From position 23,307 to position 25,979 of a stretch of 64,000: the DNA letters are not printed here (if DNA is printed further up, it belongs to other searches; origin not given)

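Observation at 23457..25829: Glycyl-radical enzyme with no activating enzyme anywhere in the 64-kb window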

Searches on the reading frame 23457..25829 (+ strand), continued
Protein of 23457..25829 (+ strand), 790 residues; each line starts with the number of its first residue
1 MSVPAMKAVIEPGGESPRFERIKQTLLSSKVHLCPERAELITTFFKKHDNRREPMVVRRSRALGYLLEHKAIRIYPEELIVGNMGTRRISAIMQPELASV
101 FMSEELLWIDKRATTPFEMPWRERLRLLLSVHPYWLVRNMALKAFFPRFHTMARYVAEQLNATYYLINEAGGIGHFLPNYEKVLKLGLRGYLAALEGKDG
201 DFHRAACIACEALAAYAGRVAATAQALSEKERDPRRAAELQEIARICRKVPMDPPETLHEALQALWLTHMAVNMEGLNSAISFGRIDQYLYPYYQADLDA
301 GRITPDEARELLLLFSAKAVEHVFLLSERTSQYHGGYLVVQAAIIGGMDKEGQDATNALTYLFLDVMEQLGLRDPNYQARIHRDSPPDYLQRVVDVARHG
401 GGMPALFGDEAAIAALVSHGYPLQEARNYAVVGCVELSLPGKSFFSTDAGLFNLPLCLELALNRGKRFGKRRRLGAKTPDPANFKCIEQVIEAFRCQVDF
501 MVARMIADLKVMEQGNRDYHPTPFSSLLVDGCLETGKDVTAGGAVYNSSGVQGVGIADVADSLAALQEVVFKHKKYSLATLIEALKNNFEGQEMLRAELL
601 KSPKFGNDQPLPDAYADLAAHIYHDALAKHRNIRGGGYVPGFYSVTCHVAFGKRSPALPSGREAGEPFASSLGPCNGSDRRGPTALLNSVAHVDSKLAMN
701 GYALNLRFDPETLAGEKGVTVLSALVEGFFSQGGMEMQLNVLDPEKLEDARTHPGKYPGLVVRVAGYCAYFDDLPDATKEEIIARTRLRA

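Call 28: find_encoding_contigs(protein=P0071, flank=10000, max_places=3)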
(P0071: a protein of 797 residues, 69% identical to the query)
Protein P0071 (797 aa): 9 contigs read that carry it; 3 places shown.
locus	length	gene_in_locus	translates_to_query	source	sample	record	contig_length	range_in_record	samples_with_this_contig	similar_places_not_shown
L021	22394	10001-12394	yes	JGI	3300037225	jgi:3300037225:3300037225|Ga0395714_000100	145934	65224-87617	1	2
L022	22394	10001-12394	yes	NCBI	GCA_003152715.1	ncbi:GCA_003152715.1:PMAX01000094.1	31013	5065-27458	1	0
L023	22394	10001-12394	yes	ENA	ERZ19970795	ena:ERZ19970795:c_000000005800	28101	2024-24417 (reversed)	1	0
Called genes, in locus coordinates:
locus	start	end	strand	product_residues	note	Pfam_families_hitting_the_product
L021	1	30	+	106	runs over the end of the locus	PF27236:AF_0334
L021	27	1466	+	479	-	PF11794:HpaB_N, PF03241:HpaB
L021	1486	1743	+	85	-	-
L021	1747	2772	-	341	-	-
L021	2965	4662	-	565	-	PF00656:Peptidase_C14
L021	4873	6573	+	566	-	PF00749:tRNA-synt_1c, PF03950:tRNA-synt_1c_C, PF20974:tRNA-synt_1c_C2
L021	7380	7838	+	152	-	PF07603:Lcl_C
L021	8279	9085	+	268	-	PF00106:adh_short, PF08659:KR, PF13561:adh_short_C2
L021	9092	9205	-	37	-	-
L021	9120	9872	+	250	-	PF01553:Acyltransferase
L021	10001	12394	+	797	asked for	PF02901:PFL-like, PF01228:Gly_radical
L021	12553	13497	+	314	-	PF04072:LCM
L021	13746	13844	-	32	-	-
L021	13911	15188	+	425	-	PF04403:PqiA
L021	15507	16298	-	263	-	PF01144:CoA_trans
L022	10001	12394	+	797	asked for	PF02901:PFL-like, PF01228:Gly_radical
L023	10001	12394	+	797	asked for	PF02901:PFL-like, PF01228:Gly_radical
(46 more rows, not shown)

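Call 29: find_encoding_contigs(protein=P0056, flank=10000, max_places=2)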
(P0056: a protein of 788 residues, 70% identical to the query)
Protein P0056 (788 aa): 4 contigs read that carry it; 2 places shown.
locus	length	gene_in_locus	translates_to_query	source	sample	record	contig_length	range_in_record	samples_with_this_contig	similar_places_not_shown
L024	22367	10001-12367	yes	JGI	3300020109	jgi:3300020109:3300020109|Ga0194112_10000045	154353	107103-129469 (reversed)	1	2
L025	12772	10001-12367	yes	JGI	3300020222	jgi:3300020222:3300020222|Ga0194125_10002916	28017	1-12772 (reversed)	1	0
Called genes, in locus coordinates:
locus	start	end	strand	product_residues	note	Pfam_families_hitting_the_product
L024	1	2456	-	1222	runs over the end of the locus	PF04563:RNA_pol_Rpb2_1, PF04561:RNA_pol_Rpb2_2, PF04565:RNA_pol_Rpb2_3, PF10385:RNA_pol_Rpb2_45, PF00562:RNA_pol_Rpb2_6, PF04560:RNA_pol_Rpb2_7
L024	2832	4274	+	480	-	PF02629:CoA_binding, PF13380:CoA_binding_2, PF13607:Succ_CoA_lig, PF19045:Ligase_CoA_2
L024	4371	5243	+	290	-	PF00158:Sigma54_activat (faint), PF13191:AAA_16 (faint), PF00004:AAA, PF07724:AAA_2, PF07728:AAA_5, PF13401:AAA_22 (weak)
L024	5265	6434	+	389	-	PF05762:VWA_CoxE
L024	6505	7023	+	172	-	PF00156:Pribosyltran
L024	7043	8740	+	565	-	PF01979:Amidohydro_1, PF07969:Amidohydro_3 (faint), PF13382:Adenine_deam_C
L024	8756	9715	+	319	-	PF00478:IMPDH, PF03060:NMO, PF00977:His_biosynth (faint), PF01070:FMN_dh (weak), PF00478:IMPDH (weak)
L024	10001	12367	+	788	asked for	PF02901:PFL-like, PF01228:Gly_radical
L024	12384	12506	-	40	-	-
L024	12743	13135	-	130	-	PF00072:Response_reg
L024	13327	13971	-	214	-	PF00072:Response_reg, PF00196:GerE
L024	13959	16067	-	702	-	PF17201:Cache_3-Cache_2 (weak), PF00672:HAMP, PF01590:GAF, PF13185:GAF_2, PF13492:GAF_3, PF07730:HisKA_3, PF13581:HATPase_c_2 (faint), PF02518:HATPase_c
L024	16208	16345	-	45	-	-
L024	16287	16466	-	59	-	-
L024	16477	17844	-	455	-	PF00587:tRNA-synt_2b, PF03129:HGTP_anticodon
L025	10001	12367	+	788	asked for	PF02901:PFL-like, PF01228:Gly_radical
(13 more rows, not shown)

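Call 30: find_related_loci(query=window:23457-25829:+, collection=metagenome_contigs, flank=10000)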
Query window:23457-25829:+ (790 aa) in metagenome_contigs; peptide patterns used: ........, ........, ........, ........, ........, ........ (x = any residue, [..] = any of these).
63 stretches matched a pattern; 26 encode a relative of the query (tblastn E <= 1e-3); 26 distinct loci.
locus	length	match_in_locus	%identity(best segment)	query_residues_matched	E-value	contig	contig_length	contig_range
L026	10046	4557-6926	75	1-790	0e+0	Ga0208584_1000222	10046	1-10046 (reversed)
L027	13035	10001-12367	75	1-790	0e+0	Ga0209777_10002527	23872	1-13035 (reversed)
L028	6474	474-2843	75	1-790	0e+0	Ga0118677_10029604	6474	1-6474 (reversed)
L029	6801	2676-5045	75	1-790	0e+0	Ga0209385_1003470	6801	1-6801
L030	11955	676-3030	75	5-789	0e+0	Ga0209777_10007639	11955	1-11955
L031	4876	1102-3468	74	1-789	0e+0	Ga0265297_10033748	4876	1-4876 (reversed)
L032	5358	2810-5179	72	1-790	0e+0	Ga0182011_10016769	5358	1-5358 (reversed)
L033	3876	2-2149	78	74-789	0e+0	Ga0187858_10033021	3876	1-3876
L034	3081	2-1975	78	133-790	0e+0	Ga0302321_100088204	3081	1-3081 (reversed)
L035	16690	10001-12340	64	10-788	0e+0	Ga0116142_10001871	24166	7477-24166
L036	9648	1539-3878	64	10-788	0e+0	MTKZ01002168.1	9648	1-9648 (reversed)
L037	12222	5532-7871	64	10-788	0e+0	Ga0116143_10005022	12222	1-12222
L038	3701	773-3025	64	38-788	0e+0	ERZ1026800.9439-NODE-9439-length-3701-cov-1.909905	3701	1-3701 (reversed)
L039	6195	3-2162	64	69-788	0e+0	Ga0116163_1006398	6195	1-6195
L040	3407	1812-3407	87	1-532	0e+0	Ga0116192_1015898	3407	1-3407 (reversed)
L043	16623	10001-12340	64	10-788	0e+0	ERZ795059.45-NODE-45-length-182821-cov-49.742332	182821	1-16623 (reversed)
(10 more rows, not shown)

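Call 39: list_cluster_members(proteins=[P0001, P0087, P0102, P0071])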
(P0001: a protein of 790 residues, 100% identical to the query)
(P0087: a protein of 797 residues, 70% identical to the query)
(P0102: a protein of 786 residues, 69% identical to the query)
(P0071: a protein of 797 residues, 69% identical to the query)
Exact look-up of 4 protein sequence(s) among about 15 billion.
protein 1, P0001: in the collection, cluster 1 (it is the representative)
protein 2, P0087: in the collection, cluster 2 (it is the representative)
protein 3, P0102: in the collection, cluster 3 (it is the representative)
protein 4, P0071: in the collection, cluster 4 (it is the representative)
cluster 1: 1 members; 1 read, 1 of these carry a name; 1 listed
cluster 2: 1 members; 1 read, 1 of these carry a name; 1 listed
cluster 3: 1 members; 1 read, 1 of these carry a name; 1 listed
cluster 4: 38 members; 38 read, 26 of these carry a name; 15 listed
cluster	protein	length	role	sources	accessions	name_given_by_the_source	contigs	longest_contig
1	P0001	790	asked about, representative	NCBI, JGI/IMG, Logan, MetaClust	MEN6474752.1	MAG: pyruvate formate lyase family protein [Syntrophaceae bacterium] | \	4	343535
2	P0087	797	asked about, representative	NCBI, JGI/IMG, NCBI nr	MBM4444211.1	MAG: formate acetyltransferase [Chloroflexi bacterium] | formate acetyltransferase [Chloroflexota bacterium]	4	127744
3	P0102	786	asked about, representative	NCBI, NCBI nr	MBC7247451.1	MAG: formate acetyltransferase [Actinobacteria bacterium] | formate acetyltransferase [Actinomycetota bacterium]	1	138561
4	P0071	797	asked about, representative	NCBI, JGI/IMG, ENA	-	formate C-acetyltransferase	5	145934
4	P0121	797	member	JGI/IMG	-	pyruvate formate-lyase/glycerol dehydratase family glycyl radical enzyme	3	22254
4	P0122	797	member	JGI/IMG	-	formate C-acetyltransferase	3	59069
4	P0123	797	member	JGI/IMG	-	pyruvate formate-lyase/glycerol dehydratase family glycyl radical enzyme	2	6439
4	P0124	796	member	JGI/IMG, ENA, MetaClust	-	\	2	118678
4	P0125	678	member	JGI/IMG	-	formate C-acetyltransferase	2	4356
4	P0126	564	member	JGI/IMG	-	formate C-acetyltransferase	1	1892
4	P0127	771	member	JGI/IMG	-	formate C-acetyltransferase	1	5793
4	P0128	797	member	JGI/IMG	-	formate C-acetyltransferase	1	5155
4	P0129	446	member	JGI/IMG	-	formate C-acetyltransferase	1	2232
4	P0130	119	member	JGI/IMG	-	formate C-acetyltransferase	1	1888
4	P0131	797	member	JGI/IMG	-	pyruvate formate-lyase/glycerol dehydratase family glycyl radical enzyme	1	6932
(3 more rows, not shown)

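Call 40: find_homologous_proteins(query=L014:7821-8831:+, max_evalue=1e-20)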
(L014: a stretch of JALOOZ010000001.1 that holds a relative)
Query L014:7821-8831:+ (337 aa): 7999 proteins with E <= 1e-20 among 8000 candidates; the best 120 are listed.
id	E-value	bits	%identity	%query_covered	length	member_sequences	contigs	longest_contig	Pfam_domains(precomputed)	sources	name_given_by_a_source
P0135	5.1e-231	784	100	100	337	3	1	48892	PF14697.12,PF12837.13,PF13484.12,PF12838.13,PF13459.12,PF12800.13,PF04055.28,PF12797.13,PF13353.12,PF00037.33,PF13237.12,PF13187.12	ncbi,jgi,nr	ncbi:MAG: glycyl-radical enzyme activating protein [Desulfobacterota bacterium]|jgi:pyruvate formate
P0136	7.3e-176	602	74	100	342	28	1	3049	PF14697.12,PF12837.13,PF13484.12,PF12838.13,PF12800.13,PF04055.28,PF12797.13,PF13353.12,PF00037.33,PF25160.2,PF13237.12,PF13187.12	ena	-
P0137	1.2e-174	598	76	99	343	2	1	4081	PF14697.12,PF04055.28,PF12797.13,PF13353.12,PF12837.13,PF00037.33,PF13484.12,PF12838.13,PF13237.12,PF12800.13,PF13187.12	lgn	-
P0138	1.6e-171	588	74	99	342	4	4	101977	PF14697.12,PF04055.28,PF12797.13,PF13353.12,PF12837.13,PF00037.33,PF13484.12,PF12838.13,PF13237.12,PF13187.12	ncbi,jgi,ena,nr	ncbi:MAG TPA: glycyl-radical enzyme activating protein [Deltaproteobacteria bacterium]|nr:glycyl-rad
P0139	2.4e-170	584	73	99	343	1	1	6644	PF04055.28,PF13353.12,PF12837.13,PF00037.33,PF13484.12,PF12838.13,PF13237.12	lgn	-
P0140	4.0e-156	538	68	100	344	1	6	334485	PF14697.12,PF04055.28,PF12797.13,PF13353.12,PF12837.13,PF00037.33,PF13484.12,PF12838.13,PF13237.12,PF12800.13,PF13187.12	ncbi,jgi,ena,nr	ncbi:MAG TPA: glycyl-radical enzyme activating protein [Deltaproteobacteria bacterium]|nr:glycyl-rad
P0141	9.3e-155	533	65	99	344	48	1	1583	PF04055.28,PF13353.12,PF12837.13,PF00037.33,PF13484.12,PF12838.13,PF13237.12,PF13187.12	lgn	-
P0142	1.4e-153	529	66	99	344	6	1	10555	PF04055.28,PF12797.13,PF13353.12,PF12837.13,PF00037.33,PF13484.12,PF12838.13,PF13459.12,PF13187.12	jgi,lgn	jgi:pyruvate formate lyase activating enzyme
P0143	1.6e-152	526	67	95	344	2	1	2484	PF14697.12,PF04055.28,PF12797.13,PF13353.12,PF12837.13,PF00037.33,PF13484.12,PF12838.13,PF13237.12,PF13187.12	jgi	jgi:pyruvate formate lyase activating enzyme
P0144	1.6e-152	526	64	99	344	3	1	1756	PF14697.12,PF04055.28,PF12797.13,PF13353.12,PF12837.13,PF00037.33,PF13484.12,PF12838.13,PF13237.12,PF13187.12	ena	-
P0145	3.3e-152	525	66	99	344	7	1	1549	PF04055.28,PF12797.13,PF13353.12,PF12837.13,PF00037.33,PF13484.12,PF12838.13,PF13237.12,PF13187.12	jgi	-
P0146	1.7e-151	522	65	99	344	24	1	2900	PF04055.28,PF12797.13,PF13353.12,PF12837.13,PF00037.33,PF13484.12,PF12838.13,PF13237.12,PF13187.12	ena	-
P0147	7.4e-150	517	68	94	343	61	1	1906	PF14697.12,PF04055.28,PF13353.12,PF12837.13,PF00037.33,PF12838.13,PF13237.12,PF13187.12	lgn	-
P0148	8.5e-149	513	65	94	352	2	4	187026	PF14697.12,PF04055.28,PF12797.13,PF13353.12,PF12837.13,PF00037.33,PF13484.12,PF12838.13,PF13237.12,PF13187.12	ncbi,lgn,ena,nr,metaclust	ncbi:MAG: hypothetical protein A2031_01290 [Deltaproteobacteria bacterium RBG_19FT_COMBO_43_11]|nr:M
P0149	1.4e-148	513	66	94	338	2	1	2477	PF04055.28,PF12797.13,PF13353.12,PF12837.13,PF00037.33,PF13484.12,PF12838.13,PF13237.12,PF13187.12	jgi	-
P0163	5.4e-145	501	64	94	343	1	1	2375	PF04055.28,PF12797.13,PF13353.12,PF12837.13,PF00037.33,PF13484.12,PF12838.13,PF13237.12,PF13187.12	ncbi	-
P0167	2.5e-144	499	66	93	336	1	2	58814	PF04055.28,PF12797.13,PF13353.12,PF12837.13,PF00037.33,PF13484.12,PF12838.13,PF13237.12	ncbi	-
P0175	5.9e-143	494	63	96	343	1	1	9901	PF14697.12,PF04055.28,PF12797.13,PF13353.12,PF12837.13,PF00037.33,PF12838.13,PF13237.12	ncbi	-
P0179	1.5e-142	493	65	93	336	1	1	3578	PF04055.28,PF13353.12,PF12837.13,PF00037.33,PF13484.12,PF12838.13,PF13237.12,PF13187.12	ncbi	-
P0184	2.4e-141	489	63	96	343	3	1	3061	PF04055.28,PF12797.13,PF13353.12,PF12837.13,PF00037.33,PF13484.12,PF12838.13,PF13237.12,PF13187.12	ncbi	-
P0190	2.8e-140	485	63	98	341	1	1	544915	PF14697.12,PF04055.28,PF12797.13,PF13353.12,PF12837.13,PF00037.33,PF13484.12,PF12838.13,PF13237.12,PF13187.12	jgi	jgi:pyruvate formate lyase activating enzyme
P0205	5.3e-136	471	59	99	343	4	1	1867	PF14697.12,PF04055.28,PF12797.13,PF13353.12,PF12837.13,PF00037.33,PF12838.13,PF13237.12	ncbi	-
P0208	2.2e-135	469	62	92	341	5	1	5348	PF04055.28,PF13353.12,PF12837.13,PF00037.33,PF12838.13,PF13237.12,PF13187.12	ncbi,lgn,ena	-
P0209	2.7e-135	469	63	97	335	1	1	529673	PF14697.12,PF04055.28,PF12797.13,PF13353.12,PF12837.13,PF00037.33,PF13484.12,PF12838.13,PF13237.12,PF13187.12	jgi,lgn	-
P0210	3.7e-135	469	63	93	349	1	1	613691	PF14697.12,PF04055.28,PF12797.13,PF13353.12,PF12837.13,PF00037.33,PF13484.12,PF12838.13,PF13237.12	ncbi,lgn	-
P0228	4.2e-132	459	63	90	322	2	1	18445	PF04055.28,PF13353.12,PF12837.13,PF00037.33,PF13237.12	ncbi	-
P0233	1.6e-131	457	61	97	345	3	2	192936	PF04055.28,PF12797.13,PF13353.12,PF12837.13,PF00037.33,PF12838.13,PF13237.12,PF13187.12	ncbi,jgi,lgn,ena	jgi:pyruvate formate lyase activating enzyme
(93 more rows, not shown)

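Call 41: find_encoding_contigs(protein=P0140, flank=10000, max_places=2)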
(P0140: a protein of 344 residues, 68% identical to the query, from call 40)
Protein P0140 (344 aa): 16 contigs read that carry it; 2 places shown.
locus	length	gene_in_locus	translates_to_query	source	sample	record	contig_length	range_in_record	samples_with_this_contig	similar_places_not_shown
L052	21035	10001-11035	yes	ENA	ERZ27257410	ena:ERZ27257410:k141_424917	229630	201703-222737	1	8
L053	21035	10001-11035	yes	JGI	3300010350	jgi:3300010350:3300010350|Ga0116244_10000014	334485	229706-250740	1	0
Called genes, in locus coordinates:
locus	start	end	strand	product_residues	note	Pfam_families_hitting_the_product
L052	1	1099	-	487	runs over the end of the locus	PF01935:DUF87 (weak), PF05872:HerA_C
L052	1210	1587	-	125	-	-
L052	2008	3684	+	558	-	PF13646:HEAT_2 (faint)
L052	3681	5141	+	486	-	PF13487:HD_5, PF01966:HD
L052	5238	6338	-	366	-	PF00465:Fe-ADH, PF13685:Fe-ADH_2, PF25137:ADH_Fe_C (faint)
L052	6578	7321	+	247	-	PF00392:GntR, PF07840:FadR_C, PF07729:FCD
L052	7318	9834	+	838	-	PF02901:PFL-like, PF01228:Gly_radical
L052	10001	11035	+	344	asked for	PF13353:Fer4_12 (faint), PF04055:Radical_SAM, PF14697:Fer4_21 (faint), PF12797:Fer4_2 (faint), PF13237:Fer4_10, PF00037:Fer4 (weak), PF12838:Fer4_7, PF13187:Fer4_9, +3 more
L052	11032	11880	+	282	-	PF01243:PNPOx_N (weak)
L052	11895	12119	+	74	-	-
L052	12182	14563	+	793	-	PF02901:PFL-like, PF01228:Gly_radical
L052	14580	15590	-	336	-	PF08461:WHD_RNase_R, PF01995:NRD1_2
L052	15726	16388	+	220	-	PF01168:Ala_racemase_N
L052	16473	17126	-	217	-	PF02613:Nitrate_red_del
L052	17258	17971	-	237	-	PF00037:Fer4 (faint), PF12838:Fer4_7 (faint), PF13237:Fer4_10 (faint), PF13187:Fer4_9 (faint), PF13247:Fer4_11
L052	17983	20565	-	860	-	PF00384:Molybdopterin (weak), PF01568:Molydop_binding (weak)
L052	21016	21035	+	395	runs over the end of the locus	PF00989:PAS (weak), PF00512:HisKA, PF02518:HATPase_c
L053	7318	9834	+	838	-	PF02901:PFL-like, PF01228:Gly_radical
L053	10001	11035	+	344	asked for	PF13353:Fer4_12 (faint), PF04055:Radical_SAM, PF14697:Fer4_21 (faint), PF12797:Fer4_2 (faint), PF13237:Fer4_10, PF00037:Fer4 (weak), PF12838:Fer4_7, PF13187:Fer4_9, +3 more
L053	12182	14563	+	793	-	PF02901:PFL-like, PF01228:Gly_radical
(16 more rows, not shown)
